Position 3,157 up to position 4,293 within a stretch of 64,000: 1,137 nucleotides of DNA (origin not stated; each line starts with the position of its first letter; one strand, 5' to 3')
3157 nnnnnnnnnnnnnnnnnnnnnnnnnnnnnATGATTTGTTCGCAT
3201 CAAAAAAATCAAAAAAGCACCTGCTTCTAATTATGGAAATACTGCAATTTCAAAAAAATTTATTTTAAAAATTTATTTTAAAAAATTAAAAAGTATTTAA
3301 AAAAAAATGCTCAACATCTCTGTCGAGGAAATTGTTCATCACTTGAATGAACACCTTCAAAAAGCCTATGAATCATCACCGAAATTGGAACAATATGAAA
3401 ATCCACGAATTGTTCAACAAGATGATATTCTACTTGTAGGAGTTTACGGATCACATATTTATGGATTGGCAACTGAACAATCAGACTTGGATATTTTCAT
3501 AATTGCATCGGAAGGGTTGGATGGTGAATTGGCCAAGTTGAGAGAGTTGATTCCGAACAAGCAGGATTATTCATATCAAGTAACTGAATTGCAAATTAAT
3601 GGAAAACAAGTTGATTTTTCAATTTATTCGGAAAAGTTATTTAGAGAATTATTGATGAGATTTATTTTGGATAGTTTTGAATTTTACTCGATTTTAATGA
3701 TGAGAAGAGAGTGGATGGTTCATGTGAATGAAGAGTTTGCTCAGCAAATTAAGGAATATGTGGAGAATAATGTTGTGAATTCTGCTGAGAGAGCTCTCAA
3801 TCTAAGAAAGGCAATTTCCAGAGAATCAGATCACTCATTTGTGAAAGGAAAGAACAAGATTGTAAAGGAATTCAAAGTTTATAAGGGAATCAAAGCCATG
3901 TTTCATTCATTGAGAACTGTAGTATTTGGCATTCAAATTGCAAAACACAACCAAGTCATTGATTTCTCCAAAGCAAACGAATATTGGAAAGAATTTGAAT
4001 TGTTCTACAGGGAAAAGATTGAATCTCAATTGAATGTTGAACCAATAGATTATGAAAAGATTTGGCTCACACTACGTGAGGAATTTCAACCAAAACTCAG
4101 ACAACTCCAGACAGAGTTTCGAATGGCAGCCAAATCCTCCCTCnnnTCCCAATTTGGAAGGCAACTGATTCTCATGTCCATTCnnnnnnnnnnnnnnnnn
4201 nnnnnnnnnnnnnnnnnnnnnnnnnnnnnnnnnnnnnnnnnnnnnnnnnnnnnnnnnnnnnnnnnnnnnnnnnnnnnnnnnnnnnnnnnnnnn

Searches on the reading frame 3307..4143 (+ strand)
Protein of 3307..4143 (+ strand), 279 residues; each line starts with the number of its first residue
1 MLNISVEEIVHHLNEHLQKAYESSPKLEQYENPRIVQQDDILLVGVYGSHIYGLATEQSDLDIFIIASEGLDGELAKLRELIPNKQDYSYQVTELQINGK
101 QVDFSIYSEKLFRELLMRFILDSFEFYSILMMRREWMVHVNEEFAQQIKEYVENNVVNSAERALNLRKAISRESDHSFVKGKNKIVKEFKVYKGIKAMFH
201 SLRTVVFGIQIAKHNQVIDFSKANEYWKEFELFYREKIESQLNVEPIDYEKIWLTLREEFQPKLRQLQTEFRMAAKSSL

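Call 4: search_protein_families(library=pfam, proteins=[window:3307-4143:+], max_evalue=10)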
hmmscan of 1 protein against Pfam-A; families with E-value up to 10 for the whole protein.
window:3307-4143:+ (279 aa): 4 families
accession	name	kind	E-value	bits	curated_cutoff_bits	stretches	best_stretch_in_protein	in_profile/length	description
PF01909.29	NTP_transf_2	-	2.8e-06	28.1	21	1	36-112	8-79/93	Nucleotidyltransferase domain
PF18765.7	Polbeta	-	5.6e-06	26.9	26.9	1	37-108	9-82/93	Polymerase beta, Nucleotidyltransferase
PF10127.15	RlaP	-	5.9e-05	23.3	23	2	26-98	8-68/249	RNA repair pathway DNA polymerase beta family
PF22600.2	MTPAP-like_central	-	0.0021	18.6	27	1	39-69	41-67/139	Poly(A) RNA polymerase, mitochondrial-like, central palm domain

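Call 5: search_protein_families(library=ncbifam, proteins=[window:3307-4143:+], max_evalue=10)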
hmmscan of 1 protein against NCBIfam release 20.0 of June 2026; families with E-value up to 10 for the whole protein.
window:3307-4143:+ (279 aa): 1 family
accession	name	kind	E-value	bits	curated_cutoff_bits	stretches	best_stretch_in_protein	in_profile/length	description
NF047752.1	MntA_antitoxin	equivalog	0.00012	21.9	60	1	37-72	3-37/106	type VII toxin-antitoxin system MntA family adenylyltransferase antitoxin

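Call 6: search_solved_structures(query=window:3307-4143:+, max_evalue=10, show_alignments=3)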
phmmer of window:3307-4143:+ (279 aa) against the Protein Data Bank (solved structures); distinct sequences matched with E-value up to 10: 2.
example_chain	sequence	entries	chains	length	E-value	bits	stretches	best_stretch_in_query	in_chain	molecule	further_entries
1no5_A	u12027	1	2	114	0.2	14.4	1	43-95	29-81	Hypothetical protein HI0073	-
2jz5_A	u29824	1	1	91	0.39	13.4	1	56-120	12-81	Uncharacterized protein VPA0419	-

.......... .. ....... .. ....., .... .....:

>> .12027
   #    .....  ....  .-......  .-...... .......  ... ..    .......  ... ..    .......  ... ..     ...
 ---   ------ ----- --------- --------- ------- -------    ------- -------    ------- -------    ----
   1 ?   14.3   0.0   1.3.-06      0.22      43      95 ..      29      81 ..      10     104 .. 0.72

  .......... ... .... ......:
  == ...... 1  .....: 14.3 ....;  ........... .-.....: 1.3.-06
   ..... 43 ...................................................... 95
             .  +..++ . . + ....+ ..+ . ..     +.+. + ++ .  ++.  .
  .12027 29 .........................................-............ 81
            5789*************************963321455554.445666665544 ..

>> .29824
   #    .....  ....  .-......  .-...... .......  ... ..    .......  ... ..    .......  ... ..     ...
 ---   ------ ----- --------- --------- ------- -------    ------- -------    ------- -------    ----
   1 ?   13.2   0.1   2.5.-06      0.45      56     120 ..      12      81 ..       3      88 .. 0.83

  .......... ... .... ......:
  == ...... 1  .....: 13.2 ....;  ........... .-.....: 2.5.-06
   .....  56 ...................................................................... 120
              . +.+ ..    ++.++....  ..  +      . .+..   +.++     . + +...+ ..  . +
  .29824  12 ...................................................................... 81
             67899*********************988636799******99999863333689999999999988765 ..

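Call 7: find_homologous_proteins(query=window:3307-4143:+, max_evalue=0.001)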
Query window:3307-4143:+: 531 candidates shared short words with the query, none scored E <= 0.001.

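Call 11: search_protein_families(library=phrogs, proteins=[window:3307-4143:+], max_evalue=1)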
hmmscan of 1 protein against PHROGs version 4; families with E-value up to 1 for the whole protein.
window:3307-4143:+ (279 aa): 3 families
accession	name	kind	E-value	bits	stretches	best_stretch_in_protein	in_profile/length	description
phrog_388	-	DNA, RNA and nucleotide metabolism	2e-09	38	1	32-150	29-134/351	nucleotidyltransferase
phrog_24852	-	unknown function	0.04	15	1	131-160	4-33/74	-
phrog_24184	-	unknown function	0.33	12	0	9-74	21-87/168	-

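Call 12: search_protein_families(library=padloc, proteins=[window:3307-4143:+], max_evalue=1)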
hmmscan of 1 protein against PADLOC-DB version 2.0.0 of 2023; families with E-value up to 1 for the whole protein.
window:3307-4143:+ (279 aa): 5 families
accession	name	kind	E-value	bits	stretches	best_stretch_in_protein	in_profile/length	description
PDLC04903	PDC-S09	-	0.00067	17.9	1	38-70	23-55/108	-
PDLC04904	PDC-S09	-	0.00079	17.6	1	31-70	15-54/104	-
PDLC04906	PDC-S09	-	0.0022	16.4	1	34-68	17-51/98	-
PDLC04368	PDC-M05A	-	0.0067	14.3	1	38-69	104-135/201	-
PDLC04902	PDC-S09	-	0.0085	14.4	1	30-72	10-52/97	-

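Call 15: search_dna_similar(query=window:3307-4143:+, collection=phages, mode=protein, max_evalue=0.01, max_rows=25)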
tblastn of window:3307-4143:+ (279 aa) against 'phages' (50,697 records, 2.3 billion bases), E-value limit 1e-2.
Records with a match: 60; places in all: 60; records where one place covers at least 80% of the query: 51.
Best place of each record, by identity: <60% 60.
By first word of the organism name: Bacillus 35; Prevotella 15; Xanthomonas 2; uncultured 2; Stenotrophomonas 2; Lysinibacillus 1; Salicola 1; Vibrio 1; Klebsiella 1.
By host as written in the record: Prevotella sp. 15; Bacillus anthracis Sterne 10; Bacillus anthracis 7; Bacillus cereus 6; Bacillus subtilis BEST7003 2; Bacillus subtilis 2; Bacillus cereus VKM B-370 2; - 2; and 13 more.
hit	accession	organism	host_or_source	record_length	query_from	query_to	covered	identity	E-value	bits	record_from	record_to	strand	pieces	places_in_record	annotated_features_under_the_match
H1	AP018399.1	Xanthomonas phage XacN1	Xanthomonas citri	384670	36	275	86%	30.6%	3e-19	93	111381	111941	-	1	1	hypothetical protein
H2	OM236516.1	Bacillus phage FADO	Bacillus subtilis BEST7003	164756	28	275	89%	29.4%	5e-14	78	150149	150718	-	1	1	hypothetical protein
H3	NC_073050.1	Bacillus phage FADO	Bacillus subtilis BEST7003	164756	28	275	89%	29.4%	5e-14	78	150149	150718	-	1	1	hypothetical protein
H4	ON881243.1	Bacillus phage PK-3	Bacillus sp.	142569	28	275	89%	28.6%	1e-13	76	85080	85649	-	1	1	nucleotidyltransferase domain-containing protein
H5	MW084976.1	Bacillus phage Kirov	Bacillus cereus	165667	38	275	85%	29.4%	4e-15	81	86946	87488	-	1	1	nucleotidyltransferase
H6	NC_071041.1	Bacillus phage Kirov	Bacillus cereus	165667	38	275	85%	29.4%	4e-15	81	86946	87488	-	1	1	nucleotidyltransferase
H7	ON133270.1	Bacillus phage 2S-4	Rosselomorea vietnamensis FJAT-46955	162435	28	275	89%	28.2%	2e-13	76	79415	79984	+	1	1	none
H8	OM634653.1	Bacillus phage vB_BsuS_PJN02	Bacillus subtilis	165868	28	275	89%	28.2%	2e-13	76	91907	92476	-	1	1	nucleotidyltransferase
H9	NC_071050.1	Bacillus phage vB_BsuS_PJN02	Bacillus subtilis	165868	28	275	89%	28.2%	2e-13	76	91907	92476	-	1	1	nucleotidyltransferase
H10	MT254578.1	Bacillus phage Izhevsk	Bacillus cereus VKM B-370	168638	47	275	82%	30.1%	1e-15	82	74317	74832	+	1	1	putative nucleotidyltransferase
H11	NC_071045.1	Bacillus phage Izhevsk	Bacillus cereus VKM B-370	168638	47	275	82%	30.1%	1e-15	82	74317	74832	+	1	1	nucleotidyltransferase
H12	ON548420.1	Bacillus phage vB_BanS-Thrax4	Bacillus anthracis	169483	47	275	82%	30.1%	2e-15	82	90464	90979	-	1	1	nucleotidyltransferase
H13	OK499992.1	Bacillus phage vB_BanS_Nate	Bacillus anthracis Sterne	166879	38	275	85%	28.9%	2e-18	91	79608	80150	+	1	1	nucleotidyltransferase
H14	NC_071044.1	Bacillus phage vB_BanS_Nate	Bacillus anthracis Sterne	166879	38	275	85%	28.9%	2e-18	91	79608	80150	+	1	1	nucleotidyltransferase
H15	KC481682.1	Bacillus phage vB_BanS-Tsamsa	Bacillus anthracis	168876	47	275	82%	29.6%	1e-14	79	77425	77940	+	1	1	hypothetical protein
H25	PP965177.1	Bacillus phage KoopaTroopa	Bacillus thuringiensis serovar kurstaki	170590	47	275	82%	27.9%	9e-14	77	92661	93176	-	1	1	nucleotidyltransferase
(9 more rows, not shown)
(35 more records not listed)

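Call 16: search_protein_representatives(protein=window:3307-4143:+)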
Query: 279 residues. Proteins with E-value up to 0.001 (for the whole library): 523; up to 1e-10: 87; up to 1e-30: 2. The best 150 are listed.
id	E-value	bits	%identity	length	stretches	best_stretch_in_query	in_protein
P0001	3.6e-45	170.9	44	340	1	37-273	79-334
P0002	2.5e-44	168.1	42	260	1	37-273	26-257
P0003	5.6e-25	104.7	35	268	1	38-275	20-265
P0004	3.1e-24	102.3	35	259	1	37-273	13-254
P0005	3.4e-18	82.5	43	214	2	165-275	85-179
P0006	1.5e-17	80.4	38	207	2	159-239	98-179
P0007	1.6e-17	80.3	40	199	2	138-274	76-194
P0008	4.7e-17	78.8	45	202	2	165-232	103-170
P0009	1.1e-16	77.5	50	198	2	164-234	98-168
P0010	3.3e-16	76.0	34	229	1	32-245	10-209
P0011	3.7e-16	75.8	43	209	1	95-230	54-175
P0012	6.5e-16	75.0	45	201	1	151-233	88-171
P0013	1.1e-15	74.3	42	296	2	165-230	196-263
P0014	2.3e-15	73.2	47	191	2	150-230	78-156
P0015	3.1e-15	72.8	37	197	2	164-273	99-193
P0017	3.6e-15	72.6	33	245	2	92-276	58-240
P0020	1.5e-14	70.6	33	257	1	41-239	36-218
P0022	3.6e-14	69.3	41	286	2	165-231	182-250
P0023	4.1e-14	69.1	32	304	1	38-270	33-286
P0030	3.1e-13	66.3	46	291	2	165-232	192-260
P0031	3.7e-13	66.0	35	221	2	163-261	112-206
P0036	1.7e-12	63.9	27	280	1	32-268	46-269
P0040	2.2e-12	63.5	38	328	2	165-230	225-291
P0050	6.0e-12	62.0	30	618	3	39-272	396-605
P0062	1.9e-11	60.4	31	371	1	93-270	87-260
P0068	2.7e-11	59.9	29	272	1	38-230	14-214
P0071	3.7e-11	59.4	35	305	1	101-232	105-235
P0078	5.5e-11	58.9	33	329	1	68-275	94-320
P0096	2.4e-10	56.8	39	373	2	165-276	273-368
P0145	4.4e-09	52.7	28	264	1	28-239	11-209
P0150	5.0e-09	52.5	26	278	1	36-228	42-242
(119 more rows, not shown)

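Call 17: list_cluster_members(proteins=[P0001, P0002, P0003, P0004, P0005, P0006, P0010, P0017, P0020, P0023])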
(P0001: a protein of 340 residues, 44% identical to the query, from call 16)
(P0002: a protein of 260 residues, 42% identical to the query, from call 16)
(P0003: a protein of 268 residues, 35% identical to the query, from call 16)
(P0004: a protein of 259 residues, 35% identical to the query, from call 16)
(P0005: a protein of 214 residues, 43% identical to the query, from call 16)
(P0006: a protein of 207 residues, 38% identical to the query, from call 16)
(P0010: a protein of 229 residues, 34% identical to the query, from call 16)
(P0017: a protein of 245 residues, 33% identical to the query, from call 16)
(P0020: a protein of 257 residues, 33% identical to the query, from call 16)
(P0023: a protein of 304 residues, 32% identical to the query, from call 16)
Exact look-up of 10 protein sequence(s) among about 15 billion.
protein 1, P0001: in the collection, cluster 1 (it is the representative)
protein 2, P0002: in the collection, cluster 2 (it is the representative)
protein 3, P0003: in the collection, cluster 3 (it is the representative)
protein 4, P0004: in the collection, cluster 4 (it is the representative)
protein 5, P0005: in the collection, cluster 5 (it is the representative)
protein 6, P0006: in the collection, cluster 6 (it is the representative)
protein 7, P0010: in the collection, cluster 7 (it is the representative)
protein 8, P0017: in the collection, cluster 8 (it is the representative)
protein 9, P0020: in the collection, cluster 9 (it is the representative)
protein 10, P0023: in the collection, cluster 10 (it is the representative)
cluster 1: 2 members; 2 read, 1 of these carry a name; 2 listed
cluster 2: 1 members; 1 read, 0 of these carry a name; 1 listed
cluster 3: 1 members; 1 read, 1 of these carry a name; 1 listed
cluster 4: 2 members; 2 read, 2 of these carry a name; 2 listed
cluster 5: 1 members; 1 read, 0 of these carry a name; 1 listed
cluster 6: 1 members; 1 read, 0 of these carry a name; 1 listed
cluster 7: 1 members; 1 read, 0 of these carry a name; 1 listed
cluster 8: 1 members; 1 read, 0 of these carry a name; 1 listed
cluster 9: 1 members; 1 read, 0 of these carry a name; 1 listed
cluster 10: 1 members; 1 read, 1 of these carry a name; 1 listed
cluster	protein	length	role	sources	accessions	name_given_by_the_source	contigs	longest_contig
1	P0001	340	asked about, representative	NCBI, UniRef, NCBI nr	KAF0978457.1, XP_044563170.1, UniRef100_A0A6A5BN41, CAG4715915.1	hypothetical protein FDP41_002277 [Naegleria fowleri] | Polymerase nucleotidyl transferase domain-containing protein n=1 Tax=Naegleria fowleri ... | uncharacterized protein FDP41_002277 [Naegleria fowleri]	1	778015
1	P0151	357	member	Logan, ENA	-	-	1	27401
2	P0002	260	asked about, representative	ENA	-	-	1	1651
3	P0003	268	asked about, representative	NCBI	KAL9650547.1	hypothetical protein ABK040_004765 [Willaertia magna]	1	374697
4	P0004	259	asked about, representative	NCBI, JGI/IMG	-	hypothetical protein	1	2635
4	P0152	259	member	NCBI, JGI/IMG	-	hypothetical protein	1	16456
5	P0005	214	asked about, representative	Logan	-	-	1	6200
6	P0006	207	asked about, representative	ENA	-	-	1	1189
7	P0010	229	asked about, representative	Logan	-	-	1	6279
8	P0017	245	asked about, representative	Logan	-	-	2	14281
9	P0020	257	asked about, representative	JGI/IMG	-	-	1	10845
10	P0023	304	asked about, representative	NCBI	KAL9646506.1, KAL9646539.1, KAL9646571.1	hypothetical protein ABK040_006565 [Willaertia magna]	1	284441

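Call 21: find_homologous_proteins(query=A1, max_evalue=0.00001)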
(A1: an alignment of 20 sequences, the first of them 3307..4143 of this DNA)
Query A1 (20 sequences) (279 aa, profile of the alignment): 275 proteins with E <= 0.00001 among 6317 candidates; the best 120 are listed.
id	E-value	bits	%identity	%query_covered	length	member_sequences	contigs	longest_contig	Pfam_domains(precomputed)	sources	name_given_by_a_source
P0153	2.0e-64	236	29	70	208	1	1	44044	PF18765.8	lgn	-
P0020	1.7e-63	233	30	68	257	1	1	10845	PF18765.8,PF01909.30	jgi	-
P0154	8.8e-63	230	29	82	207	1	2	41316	-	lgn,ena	-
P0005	7.7e-62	227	29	82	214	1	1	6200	PF01909.30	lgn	-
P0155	1.6e-61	226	28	85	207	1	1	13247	PF18765.8,PF01909.30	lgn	-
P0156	2.3e-61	226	32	86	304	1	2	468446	-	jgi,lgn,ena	-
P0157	4.3e-61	225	27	85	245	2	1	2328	PF18765.8,PF01909.30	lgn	-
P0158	5.3e-61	224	31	83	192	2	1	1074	PF10127.16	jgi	-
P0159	7.9e-61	224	27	85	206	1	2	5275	-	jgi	-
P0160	1.1e-60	223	26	84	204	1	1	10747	PF18765.8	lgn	-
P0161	1.2e-60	223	27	85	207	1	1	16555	-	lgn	-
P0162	2.4e-60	222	28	97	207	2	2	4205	PF18765.8,PF01909.30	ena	-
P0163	2.5e-60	222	29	70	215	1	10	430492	PF18765.8,PF01909.30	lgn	-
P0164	4.2e-60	221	28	82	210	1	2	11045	-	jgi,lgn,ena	jgi:predicted nucleotidyltransferase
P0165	6.4e-60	221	37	41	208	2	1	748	-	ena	-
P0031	8.8e-60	220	24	86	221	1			PF18765.8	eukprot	eukprot:TRINITY_DN12247_c0_g1_i1.p1 TRINITY_DN12247_c0_g1~~TRINITY_DN12247_c0_g1_i1.p1 ORF type:comp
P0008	1.2e-56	210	27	82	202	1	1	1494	PF18765.8,PF10127.16,PF01909.30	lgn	-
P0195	1.0e-55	207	26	83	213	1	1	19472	PF18765.8,PF10127.16,PF01909.30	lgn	-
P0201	1.7e-55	206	40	40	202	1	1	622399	PF01909.30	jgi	-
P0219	1.2e-54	204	27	86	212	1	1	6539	PF10127.16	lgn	-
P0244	2.0e-53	200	26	76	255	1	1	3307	-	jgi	jgi:predicted nucleotidyltransferase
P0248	2.8e-53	199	28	81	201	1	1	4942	PF18765.8,PF10127.16,PF01909.30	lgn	-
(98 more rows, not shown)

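Call 22: search_protein_families(library=pfam, alignment_id=A1, max_evalue=0.01)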
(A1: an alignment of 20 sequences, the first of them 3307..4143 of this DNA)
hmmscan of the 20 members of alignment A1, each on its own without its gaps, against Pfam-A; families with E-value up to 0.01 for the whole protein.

A. member 1, window:3307-4143:+ (279 aa): 4 families
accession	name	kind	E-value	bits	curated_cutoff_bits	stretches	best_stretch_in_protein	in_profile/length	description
PF01909.29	NTP_transf_2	-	2.8e-06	28.1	21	1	36-112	8-79/93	Nucleotidyltransferase domain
PF18765.7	Polbeta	-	5.6e-06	26.9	26.9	1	37-108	9-82/93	Polymerase beta, Nucleotidyltransferase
PF10127.15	RlaP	-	5.9e-05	23.3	23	0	26-98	8-68/249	RNA repair pathway DNA polymerase beta family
PF22600.2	MTPAP-like_central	-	0.0021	18.6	27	1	39-69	41-67/139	Poly(A) RNA polymerase, mitochondrial-like, central palm domain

B. families by the number of members that match (of 20 scanned): 4 families
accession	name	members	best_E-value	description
PF18765.7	Polbeta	18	2.4e-08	Polymerase beta, Nucleotidyltransferase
PF01909.29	NTP_transf_2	16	5.9e-08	Nucleotidyltransferase domain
PF22600.2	MTPAP-like_central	7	1.1e-05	Poly(A) RNA polymerase, mitochondrial-like, central palm domain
PF10127.15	RlaP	5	4.8e-09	RNA repair pathway DNA polymerase beta family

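Call 23: find_encoding_contigs(protein=P0156, flank=8000, max_places=2)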
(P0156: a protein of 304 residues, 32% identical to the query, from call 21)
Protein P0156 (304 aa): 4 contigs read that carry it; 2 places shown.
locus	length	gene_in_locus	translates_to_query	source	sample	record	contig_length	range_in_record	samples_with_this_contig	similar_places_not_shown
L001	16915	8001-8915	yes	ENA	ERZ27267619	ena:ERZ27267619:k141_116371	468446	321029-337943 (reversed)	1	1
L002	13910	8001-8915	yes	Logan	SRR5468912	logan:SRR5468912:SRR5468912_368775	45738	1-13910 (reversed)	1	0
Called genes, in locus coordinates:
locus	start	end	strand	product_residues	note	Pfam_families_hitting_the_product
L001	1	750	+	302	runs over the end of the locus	PF01145:Band_7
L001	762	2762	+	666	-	PF00795:CN_hydrolase, PF02540:NAD_synthase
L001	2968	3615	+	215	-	PF00857:Isochorismatase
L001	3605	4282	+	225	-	-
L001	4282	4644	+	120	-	-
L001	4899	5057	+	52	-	-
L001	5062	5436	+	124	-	PF19698:DUF6197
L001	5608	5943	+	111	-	-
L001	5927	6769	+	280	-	-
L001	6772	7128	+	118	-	-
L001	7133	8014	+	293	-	-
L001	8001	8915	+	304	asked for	-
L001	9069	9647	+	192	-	-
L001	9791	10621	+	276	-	-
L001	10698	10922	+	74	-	-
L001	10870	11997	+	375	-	PF21189:PHA02142, PF09414:RNA_ligase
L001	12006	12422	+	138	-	-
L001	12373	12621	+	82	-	-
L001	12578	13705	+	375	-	PF09511:RNA_lig_T4_1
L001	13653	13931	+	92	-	-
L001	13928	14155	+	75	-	-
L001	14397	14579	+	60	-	-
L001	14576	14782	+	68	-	-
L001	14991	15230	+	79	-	-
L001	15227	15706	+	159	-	PF03061:4HBT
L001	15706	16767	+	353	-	-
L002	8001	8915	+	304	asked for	-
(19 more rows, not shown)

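Call 24: find_encoding_contigs(protein=P0201, flank=8000, max_places=2)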
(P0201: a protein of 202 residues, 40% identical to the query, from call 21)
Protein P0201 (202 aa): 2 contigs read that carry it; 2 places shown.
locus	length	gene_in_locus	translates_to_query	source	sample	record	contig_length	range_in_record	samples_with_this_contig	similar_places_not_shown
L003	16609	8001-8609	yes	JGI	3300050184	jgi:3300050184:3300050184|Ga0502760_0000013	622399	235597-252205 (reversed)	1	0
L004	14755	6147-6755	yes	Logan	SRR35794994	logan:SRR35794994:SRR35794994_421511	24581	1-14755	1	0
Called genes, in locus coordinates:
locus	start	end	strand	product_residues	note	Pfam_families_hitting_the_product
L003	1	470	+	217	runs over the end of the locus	PF00574:CLP_protease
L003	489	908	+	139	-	PF21866:DUF6915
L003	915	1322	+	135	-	-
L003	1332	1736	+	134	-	-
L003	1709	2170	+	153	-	-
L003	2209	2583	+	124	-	-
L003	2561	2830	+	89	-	-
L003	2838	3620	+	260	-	PF00557:Peptidase_M24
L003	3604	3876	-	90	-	-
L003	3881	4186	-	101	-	-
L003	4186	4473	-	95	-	-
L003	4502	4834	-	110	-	-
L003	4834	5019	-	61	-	-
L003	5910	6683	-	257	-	PF25283:DUF7873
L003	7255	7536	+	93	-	-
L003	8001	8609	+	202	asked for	PF01909:NTP_transf_2 (faint)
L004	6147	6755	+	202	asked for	PF01909:NTP_transf_2 (faint)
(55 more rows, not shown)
